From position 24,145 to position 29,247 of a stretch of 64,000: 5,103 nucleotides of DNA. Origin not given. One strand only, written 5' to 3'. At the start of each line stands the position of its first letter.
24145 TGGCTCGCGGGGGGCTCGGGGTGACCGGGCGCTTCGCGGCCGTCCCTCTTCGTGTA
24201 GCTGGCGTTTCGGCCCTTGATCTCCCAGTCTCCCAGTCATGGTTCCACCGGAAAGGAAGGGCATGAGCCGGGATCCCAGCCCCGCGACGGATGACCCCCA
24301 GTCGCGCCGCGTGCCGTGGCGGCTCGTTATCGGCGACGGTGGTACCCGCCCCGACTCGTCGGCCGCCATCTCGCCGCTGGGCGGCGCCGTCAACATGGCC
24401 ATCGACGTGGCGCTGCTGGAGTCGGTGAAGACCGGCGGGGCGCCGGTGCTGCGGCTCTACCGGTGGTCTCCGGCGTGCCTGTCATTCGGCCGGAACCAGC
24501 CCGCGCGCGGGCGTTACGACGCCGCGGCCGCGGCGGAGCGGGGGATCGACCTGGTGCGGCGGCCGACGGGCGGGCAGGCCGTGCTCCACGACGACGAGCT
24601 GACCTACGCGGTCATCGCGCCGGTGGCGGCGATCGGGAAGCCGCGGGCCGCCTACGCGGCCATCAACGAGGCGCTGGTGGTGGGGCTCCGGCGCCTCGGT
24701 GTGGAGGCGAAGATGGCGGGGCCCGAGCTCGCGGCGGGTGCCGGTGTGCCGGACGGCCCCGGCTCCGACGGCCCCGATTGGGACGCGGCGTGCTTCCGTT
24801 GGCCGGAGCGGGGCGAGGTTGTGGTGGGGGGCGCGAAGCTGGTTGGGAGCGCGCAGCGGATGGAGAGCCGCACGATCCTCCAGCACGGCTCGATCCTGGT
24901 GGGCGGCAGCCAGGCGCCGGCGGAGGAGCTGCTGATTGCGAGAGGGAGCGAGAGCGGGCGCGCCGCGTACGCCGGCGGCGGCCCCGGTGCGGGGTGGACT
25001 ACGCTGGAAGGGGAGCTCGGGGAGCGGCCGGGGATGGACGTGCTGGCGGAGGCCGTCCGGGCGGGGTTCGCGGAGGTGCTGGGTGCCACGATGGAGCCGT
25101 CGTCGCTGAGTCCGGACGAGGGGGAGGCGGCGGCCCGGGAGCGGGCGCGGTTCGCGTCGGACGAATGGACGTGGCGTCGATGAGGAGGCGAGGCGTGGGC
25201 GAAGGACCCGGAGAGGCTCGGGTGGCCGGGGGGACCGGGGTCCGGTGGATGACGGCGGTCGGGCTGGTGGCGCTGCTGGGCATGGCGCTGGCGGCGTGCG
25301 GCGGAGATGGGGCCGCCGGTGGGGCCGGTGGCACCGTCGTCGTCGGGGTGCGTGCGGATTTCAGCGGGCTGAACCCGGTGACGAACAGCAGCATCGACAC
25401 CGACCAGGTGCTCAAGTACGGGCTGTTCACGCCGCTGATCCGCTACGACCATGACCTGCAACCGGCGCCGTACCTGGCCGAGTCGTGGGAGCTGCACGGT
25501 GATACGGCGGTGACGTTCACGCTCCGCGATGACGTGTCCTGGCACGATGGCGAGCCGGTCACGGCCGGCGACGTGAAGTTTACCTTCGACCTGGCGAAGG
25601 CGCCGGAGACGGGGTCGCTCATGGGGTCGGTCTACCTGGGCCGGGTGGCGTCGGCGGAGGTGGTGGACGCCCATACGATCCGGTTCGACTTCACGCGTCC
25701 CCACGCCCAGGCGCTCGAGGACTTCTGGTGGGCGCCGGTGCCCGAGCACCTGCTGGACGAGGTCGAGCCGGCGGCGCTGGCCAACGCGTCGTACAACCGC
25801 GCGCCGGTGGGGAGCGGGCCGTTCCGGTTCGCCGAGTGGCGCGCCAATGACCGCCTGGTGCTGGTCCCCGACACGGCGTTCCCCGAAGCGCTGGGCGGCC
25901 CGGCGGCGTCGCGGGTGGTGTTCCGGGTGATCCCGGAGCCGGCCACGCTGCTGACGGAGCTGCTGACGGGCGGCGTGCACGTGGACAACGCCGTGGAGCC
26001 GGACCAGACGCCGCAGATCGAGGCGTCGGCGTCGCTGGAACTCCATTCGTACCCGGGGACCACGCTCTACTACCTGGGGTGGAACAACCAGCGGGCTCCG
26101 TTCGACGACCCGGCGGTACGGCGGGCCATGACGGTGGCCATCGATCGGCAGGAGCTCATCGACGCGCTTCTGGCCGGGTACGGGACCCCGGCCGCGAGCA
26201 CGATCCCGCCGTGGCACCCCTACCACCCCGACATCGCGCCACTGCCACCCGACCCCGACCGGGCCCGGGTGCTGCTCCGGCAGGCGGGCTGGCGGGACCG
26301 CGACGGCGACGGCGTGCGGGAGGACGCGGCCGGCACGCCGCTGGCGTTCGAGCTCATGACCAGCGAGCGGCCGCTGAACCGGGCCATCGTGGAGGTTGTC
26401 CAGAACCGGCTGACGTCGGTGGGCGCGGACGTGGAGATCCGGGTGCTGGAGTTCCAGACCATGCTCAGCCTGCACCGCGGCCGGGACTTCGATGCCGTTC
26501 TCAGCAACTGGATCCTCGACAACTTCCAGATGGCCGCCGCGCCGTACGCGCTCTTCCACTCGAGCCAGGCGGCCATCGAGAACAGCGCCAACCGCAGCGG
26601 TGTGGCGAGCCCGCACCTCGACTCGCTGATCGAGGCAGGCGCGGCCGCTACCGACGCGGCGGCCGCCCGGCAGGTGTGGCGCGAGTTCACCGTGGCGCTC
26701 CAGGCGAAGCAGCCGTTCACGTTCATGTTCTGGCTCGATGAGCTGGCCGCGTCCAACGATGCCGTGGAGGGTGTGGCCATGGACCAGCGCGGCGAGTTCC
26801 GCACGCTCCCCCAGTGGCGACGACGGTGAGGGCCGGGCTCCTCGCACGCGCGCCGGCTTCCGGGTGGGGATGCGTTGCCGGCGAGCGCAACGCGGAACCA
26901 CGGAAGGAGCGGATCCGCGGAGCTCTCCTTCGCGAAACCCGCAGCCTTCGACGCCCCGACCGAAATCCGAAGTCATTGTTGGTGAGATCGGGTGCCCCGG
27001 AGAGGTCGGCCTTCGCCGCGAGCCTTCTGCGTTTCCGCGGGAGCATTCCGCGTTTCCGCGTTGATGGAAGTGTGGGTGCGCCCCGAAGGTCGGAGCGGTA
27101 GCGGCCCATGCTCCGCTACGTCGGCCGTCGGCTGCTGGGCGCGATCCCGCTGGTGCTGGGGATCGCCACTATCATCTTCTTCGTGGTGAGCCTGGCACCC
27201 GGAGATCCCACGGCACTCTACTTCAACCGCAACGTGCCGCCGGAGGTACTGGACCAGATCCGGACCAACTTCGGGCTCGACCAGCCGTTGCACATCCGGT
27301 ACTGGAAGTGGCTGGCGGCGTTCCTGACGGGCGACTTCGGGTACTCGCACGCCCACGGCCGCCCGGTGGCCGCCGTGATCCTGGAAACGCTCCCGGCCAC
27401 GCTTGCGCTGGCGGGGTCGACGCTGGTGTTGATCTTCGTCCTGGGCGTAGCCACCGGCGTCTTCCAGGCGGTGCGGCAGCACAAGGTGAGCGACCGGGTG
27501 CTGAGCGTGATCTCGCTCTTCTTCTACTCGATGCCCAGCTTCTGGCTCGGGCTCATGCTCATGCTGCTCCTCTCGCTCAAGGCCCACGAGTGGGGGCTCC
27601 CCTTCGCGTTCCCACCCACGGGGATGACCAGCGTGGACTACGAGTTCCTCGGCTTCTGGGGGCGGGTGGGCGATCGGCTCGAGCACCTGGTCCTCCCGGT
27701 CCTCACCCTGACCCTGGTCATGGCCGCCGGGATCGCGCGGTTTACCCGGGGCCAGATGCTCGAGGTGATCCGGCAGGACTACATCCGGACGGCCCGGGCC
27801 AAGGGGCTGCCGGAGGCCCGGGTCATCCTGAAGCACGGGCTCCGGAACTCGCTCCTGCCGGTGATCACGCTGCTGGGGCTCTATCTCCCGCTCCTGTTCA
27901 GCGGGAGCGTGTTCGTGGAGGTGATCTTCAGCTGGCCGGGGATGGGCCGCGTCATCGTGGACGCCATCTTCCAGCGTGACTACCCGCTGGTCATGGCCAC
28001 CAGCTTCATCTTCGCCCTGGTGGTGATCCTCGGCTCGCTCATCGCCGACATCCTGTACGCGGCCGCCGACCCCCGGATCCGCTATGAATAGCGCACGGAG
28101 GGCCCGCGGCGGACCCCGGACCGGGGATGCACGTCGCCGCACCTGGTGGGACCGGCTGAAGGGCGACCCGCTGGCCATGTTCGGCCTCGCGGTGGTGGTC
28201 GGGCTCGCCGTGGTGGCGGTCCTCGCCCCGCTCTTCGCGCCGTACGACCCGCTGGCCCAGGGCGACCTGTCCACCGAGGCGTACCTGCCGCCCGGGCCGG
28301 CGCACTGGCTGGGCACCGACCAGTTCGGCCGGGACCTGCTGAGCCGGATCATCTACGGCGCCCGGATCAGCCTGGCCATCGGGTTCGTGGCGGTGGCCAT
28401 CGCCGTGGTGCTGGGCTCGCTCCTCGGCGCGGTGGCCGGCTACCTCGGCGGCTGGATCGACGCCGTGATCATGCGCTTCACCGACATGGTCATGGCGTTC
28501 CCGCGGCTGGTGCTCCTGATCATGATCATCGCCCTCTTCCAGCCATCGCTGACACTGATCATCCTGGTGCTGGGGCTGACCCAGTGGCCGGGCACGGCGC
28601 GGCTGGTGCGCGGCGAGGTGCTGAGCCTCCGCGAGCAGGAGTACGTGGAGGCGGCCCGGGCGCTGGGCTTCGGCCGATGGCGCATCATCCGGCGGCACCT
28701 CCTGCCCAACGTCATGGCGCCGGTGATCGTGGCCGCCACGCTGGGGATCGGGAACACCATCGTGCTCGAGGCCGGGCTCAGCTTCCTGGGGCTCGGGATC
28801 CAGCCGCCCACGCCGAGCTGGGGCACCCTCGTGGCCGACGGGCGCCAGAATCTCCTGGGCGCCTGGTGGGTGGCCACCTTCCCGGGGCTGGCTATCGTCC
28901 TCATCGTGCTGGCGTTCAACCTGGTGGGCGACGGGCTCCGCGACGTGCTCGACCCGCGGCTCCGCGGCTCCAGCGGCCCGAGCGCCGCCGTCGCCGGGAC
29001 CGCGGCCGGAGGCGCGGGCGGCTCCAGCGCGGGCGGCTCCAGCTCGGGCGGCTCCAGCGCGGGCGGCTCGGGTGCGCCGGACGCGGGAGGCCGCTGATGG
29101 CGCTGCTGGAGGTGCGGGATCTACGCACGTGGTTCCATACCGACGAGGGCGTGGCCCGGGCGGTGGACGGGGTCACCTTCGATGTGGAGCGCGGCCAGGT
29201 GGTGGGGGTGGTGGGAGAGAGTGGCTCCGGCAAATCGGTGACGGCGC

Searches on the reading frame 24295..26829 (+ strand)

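Call 84: search_protein_families(library=pfam, proteins=[window:24295-26829:+], max_evalue=0.00001)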
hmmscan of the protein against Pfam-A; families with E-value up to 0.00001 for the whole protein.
window:24295-26829:+ (844 aa): 1 family
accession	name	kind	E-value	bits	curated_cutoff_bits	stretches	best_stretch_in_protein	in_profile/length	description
PF00496.27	SBP_bac_5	-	6.1e-85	286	32.4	1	390-758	2-365/368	Bacterial extracellular solute-binding proteins, family 5 Middle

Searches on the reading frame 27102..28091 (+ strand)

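Call 85: search_protein_families(library=pfam, proteins=[window:27102-28091:+], max_evalue=0.00001)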
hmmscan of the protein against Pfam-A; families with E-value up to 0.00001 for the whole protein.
window:27102-28091:+ (329 aa): 2 families
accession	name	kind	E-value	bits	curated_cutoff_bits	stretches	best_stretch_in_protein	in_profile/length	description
PF00528.27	BPD_transp_1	-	1.5e-44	152.4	26.4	1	115-327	1-183/184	Binding-protein-dependent transport system inner membrane component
PF19300.4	BPD_transp_1_N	-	3.6e-18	66.2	23.8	1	3-104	1-114/114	Binding-prot-dependent transport system membrane comp, N-term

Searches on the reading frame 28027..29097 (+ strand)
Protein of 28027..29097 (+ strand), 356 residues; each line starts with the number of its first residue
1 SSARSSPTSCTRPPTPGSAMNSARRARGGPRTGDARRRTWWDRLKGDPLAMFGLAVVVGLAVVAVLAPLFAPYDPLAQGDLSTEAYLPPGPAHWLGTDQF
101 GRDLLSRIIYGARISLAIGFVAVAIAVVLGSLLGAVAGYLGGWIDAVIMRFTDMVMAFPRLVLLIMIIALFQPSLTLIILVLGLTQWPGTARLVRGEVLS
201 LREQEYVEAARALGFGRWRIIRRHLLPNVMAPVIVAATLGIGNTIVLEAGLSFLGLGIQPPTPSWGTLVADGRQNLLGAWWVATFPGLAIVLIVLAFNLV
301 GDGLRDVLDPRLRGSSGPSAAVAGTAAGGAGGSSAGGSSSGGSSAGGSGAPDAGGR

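Call 85: search_protein_families(library=pfam, proteins=[window:28027-29097:+], max_evalue=0.00001)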
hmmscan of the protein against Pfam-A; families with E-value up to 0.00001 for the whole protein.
window:28027-29097:+ (356 aa): 2 families
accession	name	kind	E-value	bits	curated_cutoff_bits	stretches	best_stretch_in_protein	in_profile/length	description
PF00528.27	BPD_transp_1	-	1.5e-38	132.8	26.4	1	130-313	1-183/184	Binding-protein-dependent transport system inner membrane component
PF12911.12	OppC_N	-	1.5e-12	47.6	23.9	1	39-89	5-53/53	N-terminal TM domain of oligopeptide transport permease C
